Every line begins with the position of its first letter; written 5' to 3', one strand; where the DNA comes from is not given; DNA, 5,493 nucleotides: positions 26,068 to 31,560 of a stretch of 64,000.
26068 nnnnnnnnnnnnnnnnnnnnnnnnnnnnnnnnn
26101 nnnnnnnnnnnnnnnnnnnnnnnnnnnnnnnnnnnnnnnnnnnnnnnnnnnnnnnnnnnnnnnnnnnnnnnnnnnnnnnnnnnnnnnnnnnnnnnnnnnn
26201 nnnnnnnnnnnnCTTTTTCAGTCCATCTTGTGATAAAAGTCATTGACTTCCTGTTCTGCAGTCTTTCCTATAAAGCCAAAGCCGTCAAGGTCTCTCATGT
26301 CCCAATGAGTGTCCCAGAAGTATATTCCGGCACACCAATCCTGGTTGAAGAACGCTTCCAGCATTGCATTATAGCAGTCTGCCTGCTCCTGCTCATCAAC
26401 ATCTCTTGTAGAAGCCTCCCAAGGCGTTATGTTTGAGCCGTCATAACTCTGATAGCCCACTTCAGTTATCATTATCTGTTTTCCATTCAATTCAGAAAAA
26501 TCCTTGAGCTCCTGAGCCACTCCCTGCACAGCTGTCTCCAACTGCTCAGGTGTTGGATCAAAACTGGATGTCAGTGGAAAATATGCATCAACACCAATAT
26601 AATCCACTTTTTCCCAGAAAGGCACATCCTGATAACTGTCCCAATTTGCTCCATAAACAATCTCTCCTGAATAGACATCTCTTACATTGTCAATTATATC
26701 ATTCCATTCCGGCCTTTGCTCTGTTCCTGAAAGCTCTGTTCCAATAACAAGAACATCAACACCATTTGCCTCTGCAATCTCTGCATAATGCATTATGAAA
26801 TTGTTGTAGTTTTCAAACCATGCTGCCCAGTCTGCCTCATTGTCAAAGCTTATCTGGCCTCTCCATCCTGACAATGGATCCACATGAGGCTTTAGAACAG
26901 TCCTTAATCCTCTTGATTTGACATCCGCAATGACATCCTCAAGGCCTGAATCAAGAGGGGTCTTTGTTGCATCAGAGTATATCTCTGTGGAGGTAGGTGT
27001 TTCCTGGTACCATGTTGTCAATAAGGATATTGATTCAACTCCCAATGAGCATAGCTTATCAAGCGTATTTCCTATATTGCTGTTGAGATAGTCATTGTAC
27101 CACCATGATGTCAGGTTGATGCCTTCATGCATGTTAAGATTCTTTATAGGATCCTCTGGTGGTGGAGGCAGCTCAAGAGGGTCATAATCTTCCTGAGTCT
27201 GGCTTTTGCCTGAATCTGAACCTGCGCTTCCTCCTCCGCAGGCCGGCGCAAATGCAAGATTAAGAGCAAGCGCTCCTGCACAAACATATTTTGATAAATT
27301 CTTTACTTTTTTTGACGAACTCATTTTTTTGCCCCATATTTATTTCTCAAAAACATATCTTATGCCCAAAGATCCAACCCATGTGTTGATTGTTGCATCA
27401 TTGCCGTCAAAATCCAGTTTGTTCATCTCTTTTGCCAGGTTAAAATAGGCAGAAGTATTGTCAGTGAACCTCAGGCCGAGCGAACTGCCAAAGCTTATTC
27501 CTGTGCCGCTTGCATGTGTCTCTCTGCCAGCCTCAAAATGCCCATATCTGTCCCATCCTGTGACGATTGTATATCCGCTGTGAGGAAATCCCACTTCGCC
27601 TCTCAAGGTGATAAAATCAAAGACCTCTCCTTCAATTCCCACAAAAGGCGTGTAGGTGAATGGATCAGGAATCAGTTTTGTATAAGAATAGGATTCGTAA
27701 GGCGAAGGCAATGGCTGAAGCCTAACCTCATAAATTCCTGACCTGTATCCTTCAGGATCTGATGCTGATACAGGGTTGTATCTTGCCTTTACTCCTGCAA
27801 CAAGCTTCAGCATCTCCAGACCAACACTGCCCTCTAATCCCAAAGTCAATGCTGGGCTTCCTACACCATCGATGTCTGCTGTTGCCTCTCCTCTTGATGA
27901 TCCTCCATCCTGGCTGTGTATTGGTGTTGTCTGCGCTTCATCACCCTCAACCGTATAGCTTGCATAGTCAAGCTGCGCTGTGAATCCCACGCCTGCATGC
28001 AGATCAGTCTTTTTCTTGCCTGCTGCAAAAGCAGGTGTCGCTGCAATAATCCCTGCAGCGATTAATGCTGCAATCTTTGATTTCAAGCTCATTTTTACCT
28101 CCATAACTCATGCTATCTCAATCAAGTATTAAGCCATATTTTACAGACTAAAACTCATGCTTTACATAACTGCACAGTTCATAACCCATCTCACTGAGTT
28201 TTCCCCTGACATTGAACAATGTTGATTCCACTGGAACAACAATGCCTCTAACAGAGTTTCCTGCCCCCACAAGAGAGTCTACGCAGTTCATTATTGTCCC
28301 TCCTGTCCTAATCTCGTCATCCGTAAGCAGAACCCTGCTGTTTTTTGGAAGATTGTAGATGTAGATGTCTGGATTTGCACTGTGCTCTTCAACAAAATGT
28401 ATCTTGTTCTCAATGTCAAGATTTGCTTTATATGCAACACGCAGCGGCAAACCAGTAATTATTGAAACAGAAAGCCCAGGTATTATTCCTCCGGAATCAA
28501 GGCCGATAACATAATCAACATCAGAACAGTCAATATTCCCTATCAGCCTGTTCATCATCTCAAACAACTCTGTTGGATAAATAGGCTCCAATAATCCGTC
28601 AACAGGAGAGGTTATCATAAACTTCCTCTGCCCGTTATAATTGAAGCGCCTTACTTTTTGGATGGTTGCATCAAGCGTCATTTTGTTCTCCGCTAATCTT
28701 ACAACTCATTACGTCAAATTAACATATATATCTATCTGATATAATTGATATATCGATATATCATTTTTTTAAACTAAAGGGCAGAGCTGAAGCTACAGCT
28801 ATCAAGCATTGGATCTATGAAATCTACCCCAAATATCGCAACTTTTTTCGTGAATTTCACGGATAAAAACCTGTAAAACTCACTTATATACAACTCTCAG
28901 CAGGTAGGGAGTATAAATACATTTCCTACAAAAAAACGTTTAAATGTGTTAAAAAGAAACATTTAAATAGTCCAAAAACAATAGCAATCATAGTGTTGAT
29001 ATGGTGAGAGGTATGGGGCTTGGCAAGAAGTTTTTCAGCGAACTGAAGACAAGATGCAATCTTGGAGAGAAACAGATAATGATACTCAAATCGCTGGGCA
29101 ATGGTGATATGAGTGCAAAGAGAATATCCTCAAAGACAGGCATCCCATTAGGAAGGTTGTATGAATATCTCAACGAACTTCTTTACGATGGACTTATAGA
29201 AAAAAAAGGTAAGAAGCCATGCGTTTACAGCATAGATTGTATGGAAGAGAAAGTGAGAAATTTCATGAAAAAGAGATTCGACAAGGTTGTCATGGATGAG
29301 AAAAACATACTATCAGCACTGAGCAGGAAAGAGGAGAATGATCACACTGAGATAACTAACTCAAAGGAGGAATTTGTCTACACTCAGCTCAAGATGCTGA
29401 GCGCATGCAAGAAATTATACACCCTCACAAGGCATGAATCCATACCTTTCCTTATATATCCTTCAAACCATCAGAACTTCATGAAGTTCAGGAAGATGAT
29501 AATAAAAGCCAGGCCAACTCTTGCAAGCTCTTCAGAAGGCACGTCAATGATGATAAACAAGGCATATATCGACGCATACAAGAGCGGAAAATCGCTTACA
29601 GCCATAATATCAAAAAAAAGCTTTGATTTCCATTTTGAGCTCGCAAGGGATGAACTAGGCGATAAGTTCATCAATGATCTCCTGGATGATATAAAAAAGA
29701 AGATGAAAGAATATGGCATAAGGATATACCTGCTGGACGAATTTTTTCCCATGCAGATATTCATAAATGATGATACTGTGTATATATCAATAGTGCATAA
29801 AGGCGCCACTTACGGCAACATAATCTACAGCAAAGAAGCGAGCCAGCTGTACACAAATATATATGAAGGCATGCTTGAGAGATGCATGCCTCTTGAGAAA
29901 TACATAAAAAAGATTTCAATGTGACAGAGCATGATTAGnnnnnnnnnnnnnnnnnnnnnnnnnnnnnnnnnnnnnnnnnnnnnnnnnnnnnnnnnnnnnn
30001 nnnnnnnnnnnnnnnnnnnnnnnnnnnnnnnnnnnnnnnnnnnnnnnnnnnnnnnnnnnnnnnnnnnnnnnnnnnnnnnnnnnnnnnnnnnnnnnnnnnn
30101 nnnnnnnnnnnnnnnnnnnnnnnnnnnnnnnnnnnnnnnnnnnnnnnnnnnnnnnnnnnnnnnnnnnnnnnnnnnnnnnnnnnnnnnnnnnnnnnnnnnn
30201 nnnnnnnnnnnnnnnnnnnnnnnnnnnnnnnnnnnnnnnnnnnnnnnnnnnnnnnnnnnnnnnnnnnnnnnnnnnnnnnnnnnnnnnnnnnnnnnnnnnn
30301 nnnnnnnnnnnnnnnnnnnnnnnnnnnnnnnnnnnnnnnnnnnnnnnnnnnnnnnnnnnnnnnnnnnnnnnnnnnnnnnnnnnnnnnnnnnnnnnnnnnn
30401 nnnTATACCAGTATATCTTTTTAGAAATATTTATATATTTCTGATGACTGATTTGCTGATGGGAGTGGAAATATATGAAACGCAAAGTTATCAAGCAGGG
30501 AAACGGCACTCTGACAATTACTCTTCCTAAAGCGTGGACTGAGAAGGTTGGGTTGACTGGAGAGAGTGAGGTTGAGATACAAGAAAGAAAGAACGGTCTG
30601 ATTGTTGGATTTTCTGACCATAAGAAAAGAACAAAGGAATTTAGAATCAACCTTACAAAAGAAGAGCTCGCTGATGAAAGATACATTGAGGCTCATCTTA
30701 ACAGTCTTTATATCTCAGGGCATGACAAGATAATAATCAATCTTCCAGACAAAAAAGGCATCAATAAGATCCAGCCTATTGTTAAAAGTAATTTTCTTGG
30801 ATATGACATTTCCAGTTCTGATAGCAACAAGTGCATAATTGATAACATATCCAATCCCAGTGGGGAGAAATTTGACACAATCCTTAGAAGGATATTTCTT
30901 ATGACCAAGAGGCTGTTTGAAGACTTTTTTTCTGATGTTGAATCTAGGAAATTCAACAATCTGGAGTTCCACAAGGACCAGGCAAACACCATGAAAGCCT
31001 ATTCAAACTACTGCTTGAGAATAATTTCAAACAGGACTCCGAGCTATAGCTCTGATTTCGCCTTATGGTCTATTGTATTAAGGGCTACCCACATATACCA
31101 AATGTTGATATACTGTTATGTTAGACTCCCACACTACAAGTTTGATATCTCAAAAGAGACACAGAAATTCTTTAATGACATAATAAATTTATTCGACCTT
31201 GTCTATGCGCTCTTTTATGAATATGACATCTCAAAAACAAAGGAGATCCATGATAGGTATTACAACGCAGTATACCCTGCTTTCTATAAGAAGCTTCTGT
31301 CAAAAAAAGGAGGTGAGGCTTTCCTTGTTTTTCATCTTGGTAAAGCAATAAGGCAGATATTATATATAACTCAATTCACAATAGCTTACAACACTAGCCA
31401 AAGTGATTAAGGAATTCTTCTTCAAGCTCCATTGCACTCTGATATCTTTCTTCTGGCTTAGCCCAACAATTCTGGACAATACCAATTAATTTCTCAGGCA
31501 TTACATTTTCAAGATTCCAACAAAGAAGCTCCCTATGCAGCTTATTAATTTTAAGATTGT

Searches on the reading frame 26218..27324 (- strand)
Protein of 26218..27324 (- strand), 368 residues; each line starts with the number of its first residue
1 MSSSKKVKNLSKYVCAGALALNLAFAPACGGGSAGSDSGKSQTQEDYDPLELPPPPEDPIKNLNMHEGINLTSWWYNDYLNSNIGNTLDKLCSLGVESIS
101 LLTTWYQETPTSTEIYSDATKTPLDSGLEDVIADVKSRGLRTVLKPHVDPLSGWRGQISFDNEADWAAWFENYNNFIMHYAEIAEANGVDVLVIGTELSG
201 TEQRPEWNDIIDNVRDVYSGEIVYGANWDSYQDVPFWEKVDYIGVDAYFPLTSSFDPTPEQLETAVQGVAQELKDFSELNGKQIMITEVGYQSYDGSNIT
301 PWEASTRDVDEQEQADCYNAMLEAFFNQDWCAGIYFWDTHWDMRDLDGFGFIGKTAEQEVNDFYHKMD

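Call 92: search_protein_families(library=pfam, proteins=[window:26218-27324:-], max_evalue=0.001)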
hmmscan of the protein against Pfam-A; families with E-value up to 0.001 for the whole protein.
window:26218-27324:- (368 aa): 4 families
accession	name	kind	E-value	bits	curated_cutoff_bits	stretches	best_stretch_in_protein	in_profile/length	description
PF22612.2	GH113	-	4.9e-59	200.5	27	1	79-343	12-272/289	Glycoside Hydrolase Family 113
PF13547.12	GTA_TIM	-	1e-06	28.8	27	1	172-255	2-114/299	GTA TIM-barrel-like domain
PF00150.24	Cellulase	-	1.5e-05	25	23.5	1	68-304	12-244/272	Cellulase (glycosyl hydrolase family 5)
PF00331.26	Glyco_hydro_10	-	0.00023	20.9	22.1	1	265-339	213-277/311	Glycosyl hydrolase family 10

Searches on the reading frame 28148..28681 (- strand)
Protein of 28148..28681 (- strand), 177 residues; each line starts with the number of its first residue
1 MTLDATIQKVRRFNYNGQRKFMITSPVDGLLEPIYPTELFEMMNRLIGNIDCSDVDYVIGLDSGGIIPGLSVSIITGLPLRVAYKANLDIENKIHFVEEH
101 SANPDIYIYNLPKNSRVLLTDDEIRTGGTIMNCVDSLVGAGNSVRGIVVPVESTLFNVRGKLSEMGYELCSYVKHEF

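Call 92: search_protein_families(library=pfam, proteins=[window:28148-28681:-], max_evalue=0.001)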
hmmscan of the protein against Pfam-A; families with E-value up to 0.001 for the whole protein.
window:28148-28681:- (177 aa): 3 families
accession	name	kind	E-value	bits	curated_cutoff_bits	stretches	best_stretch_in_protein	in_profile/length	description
PF15609.12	PRTase_2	-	1.5e-07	31.6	28.8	1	16-143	9-148/188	Phosphoribosyl transferase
PF14681.12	UPRTase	-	0.00011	22.2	27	1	97-149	100-155/206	Uracil phosphoribosyltransferase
PF00156.33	Pribosyltran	-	0.00021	21.1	26.3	1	54-143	29-116/158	Phosphoribosyl transferase domain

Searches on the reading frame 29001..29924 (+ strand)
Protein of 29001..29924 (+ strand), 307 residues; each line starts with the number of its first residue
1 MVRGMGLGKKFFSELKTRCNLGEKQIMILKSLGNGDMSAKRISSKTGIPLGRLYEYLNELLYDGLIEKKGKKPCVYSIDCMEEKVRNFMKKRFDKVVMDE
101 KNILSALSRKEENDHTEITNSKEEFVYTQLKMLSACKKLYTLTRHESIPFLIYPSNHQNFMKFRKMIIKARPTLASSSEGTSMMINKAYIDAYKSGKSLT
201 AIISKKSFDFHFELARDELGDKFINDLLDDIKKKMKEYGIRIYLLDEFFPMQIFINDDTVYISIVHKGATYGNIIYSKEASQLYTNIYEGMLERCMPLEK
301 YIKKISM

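Call 92: search_protein_families(library=pfam, proteins=[window:29001-29924:+], max_evalue=0.001)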
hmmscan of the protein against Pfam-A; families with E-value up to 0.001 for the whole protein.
window:29001-29924:+ (307 aa): 1 family
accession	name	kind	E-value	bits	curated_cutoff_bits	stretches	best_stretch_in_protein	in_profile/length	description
PF01978.25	TrmB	-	4e-07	30.2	25.6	1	26-77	11-63/68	Sugar-specific transcriptional regulator TrmB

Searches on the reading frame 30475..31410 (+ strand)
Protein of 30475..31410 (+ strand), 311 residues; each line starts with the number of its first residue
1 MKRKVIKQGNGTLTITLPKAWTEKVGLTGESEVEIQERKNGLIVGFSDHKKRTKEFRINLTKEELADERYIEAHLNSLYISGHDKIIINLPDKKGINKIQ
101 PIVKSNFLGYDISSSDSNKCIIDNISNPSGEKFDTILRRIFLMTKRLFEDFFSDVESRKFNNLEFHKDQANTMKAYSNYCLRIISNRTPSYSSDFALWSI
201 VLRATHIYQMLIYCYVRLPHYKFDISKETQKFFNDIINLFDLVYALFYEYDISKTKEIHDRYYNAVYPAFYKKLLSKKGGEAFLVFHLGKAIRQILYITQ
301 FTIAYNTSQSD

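Call 92: search_protein_families(library=pfam, proteins=[window:30475-31410:+], max_evalue=0.001)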
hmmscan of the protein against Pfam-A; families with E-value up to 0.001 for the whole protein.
window:30475-31410:+ (311 aa): 1 family
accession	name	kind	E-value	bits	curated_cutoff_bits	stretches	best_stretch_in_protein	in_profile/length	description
PF04014.23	MazE_antitoxin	-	3.3e-06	27.4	24.7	1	6-44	1-40/48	Antidote-toxin recognition MazE, bacterial antitoxin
